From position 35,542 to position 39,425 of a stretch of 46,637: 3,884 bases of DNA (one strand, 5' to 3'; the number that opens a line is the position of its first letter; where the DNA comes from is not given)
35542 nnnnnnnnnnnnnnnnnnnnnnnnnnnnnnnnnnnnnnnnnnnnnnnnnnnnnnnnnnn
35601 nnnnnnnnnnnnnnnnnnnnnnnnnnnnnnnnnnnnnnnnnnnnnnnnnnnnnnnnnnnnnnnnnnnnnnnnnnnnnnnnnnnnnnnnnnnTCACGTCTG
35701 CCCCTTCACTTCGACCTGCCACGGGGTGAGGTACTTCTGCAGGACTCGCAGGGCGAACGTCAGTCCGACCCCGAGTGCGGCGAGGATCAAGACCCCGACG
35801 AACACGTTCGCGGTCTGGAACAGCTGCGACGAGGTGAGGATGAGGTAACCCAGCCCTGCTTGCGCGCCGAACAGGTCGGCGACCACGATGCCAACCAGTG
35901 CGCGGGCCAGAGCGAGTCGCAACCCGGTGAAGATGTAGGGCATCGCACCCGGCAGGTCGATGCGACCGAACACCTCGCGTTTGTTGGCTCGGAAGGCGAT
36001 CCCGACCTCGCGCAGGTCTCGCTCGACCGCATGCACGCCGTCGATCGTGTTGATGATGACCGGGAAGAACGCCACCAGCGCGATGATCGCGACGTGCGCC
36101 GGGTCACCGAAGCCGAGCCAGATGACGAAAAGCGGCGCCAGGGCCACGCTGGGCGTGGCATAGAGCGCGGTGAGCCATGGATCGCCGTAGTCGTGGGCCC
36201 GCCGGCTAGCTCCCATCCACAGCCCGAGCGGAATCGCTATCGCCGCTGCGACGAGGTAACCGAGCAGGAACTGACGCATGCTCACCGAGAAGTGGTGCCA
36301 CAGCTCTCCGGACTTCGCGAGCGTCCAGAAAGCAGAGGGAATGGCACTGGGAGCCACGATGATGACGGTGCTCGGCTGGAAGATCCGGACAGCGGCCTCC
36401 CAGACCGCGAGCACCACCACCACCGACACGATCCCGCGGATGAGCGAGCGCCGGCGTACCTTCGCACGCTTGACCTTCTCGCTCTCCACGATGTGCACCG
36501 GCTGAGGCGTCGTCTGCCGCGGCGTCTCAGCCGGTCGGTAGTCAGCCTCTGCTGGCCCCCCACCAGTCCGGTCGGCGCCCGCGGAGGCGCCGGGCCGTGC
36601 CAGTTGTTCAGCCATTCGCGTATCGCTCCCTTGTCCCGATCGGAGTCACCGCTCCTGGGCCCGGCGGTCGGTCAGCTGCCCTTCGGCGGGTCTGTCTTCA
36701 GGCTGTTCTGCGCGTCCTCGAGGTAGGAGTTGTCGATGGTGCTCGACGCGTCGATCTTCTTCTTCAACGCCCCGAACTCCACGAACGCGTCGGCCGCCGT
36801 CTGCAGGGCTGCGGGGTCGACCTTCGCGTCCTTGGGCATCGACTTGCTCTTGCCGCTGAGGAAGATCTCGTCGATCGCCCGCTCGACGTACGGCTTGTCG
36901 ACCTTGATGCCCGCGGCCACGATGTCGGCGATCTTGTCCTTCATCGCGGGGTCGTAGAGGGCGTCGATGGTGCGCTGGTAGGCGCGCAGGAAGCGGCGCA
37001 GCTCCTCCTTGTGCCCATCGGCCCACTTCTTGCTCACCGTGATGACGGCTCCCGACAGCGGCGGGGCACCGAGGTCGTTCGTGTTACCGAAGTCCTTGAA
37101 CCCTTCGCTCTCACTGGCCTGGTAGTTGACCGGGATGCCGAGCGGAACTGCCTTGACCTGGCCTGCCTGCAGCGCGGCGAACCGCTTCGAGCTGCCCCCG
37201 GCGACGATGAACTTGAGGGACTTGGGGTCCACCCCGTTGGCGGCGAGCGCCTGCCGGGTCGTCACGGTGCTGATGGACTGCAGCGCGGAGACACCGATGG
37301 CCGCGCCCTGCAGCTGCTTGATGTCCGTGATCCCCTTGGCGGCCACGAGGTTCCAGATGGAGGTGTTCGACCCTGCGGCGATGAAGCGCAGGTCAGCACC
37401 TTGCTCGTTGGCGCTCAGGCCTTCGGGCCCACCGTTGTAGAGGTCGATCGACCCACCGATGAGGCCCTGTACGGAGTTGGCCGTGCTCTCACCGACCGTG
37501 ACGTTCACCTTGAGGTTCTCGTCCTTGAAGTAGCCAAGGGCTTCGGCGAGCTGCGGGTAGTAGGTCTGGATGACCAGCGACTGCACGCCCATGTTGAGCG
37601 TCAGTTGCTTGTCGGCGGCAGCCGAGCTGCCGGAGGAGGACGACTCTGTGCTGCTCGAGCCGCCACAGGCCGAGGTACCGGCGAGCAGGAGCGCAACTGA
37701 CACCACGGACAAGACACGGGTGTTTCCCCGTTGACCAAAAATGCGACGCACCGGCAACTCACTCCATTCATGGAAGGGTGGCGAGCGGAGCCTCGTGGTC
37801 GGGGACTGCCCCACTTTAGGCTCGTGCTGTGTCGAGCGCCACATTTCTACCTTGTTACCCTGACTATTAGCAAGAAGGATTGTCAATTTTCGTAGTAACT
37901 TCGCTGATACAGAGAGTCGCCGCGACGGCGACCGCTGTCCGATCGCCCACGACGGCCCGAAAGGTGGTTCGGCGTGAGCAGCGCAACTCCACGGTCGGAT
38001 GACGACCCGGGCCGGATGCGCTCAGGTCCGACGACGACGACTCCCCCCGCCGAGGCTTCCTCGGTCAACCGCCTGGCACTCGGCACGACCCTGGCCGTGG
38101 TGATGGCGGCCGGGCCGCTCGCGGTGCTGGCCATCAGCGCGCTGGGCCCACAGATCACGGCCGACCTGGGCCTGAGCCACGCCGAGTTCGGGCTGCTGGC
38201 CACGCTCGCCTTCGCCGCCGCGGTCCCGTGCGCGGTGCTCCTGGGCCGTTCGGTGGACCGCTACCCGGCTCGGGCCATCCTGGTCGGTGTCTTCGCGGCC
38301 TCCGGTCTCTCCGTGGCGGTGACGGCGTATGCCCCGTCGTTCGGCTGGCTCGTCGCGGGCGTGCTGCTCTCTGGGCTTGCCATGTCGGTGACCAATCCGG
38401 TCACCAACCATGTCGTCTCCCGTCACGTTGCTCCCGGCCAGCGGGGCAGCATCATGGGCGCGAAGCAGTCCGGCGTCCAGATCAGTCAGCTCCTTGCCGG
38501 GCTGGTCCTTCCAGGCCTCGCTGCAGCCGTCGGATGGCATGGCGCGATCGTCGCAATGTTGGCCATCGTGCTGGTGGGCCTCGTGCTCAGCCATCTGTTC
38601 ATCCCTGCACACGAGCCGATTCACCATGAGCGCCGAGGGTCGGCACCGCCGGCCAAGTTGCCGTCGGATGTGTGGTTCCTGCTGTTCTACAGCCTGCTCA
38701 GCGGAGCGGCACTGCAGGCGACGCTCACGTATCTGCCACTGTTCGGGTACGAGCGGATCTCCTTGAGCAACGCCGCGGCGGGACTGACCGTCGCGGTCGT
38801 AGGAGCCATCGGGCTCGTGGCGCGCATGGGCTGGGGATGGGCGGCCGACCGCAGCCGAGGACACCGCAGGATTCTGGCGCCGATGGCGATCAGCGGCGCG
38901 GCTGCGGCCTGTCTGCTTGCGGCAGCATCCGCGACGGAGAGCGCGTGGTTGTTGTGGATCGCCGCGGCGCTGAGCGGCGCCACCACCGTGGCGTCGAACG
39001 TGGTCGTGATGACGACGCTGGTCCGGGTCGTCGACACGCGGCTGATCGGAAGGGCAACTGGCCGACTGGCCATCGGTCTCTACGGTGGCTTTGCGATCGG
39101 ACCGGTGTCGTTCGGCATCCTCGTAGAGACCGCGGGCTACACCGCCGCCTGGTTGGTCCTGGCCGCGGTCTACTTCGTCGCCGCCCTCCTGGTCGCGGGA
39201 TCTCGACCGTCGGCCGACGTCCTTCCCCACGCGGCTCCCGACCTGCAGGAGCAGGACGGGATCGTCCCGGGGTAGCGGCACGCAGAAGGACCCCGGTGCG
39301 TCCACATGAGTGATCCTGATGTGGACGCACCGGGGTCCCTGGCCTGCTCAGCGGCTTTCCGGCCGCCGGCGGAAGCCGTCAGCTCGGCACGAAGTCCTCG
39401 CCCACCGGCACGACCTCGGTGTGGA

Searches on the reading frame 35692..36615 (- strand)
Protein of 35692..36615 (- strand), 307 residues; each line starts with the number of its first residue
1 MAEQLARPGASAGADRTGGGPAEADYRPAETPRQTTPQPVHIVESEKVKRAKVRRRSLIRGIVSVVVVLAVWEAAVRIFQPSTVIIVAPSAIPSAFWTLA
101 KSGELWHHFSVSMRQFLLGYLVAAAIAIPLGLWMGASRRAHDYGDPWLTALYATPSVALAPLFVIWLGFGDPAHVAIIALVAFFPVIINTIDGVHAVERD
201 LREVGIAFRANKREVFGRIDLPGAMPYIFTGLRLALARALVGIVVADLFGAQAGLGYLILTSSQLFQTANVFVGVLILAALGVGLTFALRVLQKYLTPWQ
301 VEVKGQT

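Call 14: search_protein_families(library=pfam, proteins=[window:35692-36615:-], max_evalue=0.001)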
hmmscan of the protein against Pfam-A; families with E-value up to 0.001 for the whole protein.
window:35692-36615:- (307 aa): 1 family
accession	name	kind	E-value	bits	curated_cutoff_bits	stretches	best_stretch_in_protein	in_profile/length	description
PF00528.27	BPD_transp_1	-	3.3e-28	99.1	26.4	1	127-298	1-180/184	Binding-protein-dependent transport system inner membrane component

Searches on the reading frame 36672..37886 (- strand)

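Call 14: search_protein_families(library=pfam, proteins=[window:36672-37886:-], max_evalue=0.001)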
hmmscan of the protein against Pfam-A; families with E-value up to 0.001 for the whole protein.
window:36672-37886:- (404 aa): 3 families
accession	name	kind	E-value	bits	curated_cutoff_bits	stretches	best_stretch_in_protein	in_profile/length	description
PF09084.16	NMT1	-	1.6e-21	77.6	20.5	1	113-311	9-210/216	NMT1/THI5 like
PF13379.11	NMT1_2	-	1.5e-11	45.1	24.7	1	97-323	8-251/252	NMT1-like family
PF12974.12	Phosphonate-bd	-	1.9e-07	31.2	27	1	125-306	29-219/242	ABC transporter, phosphonate, periplasmic substrate-binding protein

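Call 42: search_protein_families(library=ncbifam, proteins=[window:36672-37886:-], max_evalue=0.00001)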
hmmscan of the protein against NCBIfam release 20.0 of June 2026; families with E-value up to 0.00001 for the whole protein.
window:36672-37886:- (404 aa): 2 families
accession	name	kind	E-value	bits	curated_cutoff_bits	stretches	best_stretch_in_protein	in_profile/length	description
TIGR01728.1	SsuA_fam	subfamily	1.6e-24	86.6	163.5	1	113-389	16-289/290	aliphatic sulfonate ABC transporter substrate-binding protein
NF040735.1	SBP_SaoX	equivalog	2.4e-10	40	300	1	113-393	20-296/330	ABC transporter substrate-binding subunit SaoX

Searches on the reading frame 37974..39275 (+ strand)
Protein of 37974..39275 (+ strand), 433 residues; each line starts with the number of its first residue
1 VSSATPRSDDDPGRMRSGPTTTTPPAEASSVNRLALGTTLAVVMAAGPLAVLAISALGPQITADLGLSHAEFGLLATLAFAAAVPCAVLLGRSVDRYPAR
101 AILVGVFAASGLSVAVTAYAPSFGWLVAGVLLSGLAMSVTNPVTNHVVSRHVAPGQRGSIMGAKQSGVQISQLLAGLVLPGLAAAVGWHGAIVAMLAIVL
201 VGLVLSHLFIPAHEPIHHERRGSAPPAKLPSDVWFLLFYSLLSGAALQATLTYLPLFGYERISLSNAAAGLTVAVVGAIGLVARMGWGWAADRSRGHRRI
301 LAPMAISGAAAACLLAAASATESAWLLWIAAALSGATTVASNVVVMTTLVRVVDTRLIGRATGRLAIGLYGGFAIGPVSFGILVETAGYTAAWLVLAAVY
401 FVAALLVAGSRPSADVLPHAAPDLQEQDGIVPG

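Call 14: search_protein_families(library=pfam, proteins=[window:37974-39275:+], max_evalue=0.001)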
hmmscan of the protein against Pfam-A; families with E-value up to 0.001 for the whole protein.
window:37974-39275:+ (433 aa): 1 family
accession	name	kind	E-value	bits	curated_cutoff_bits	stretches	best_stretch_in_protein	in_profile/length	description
PF07690.21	MFS_1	-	9.8e-52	176.4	33.4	2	52-363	14-333/347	Major Facilitator Superfamily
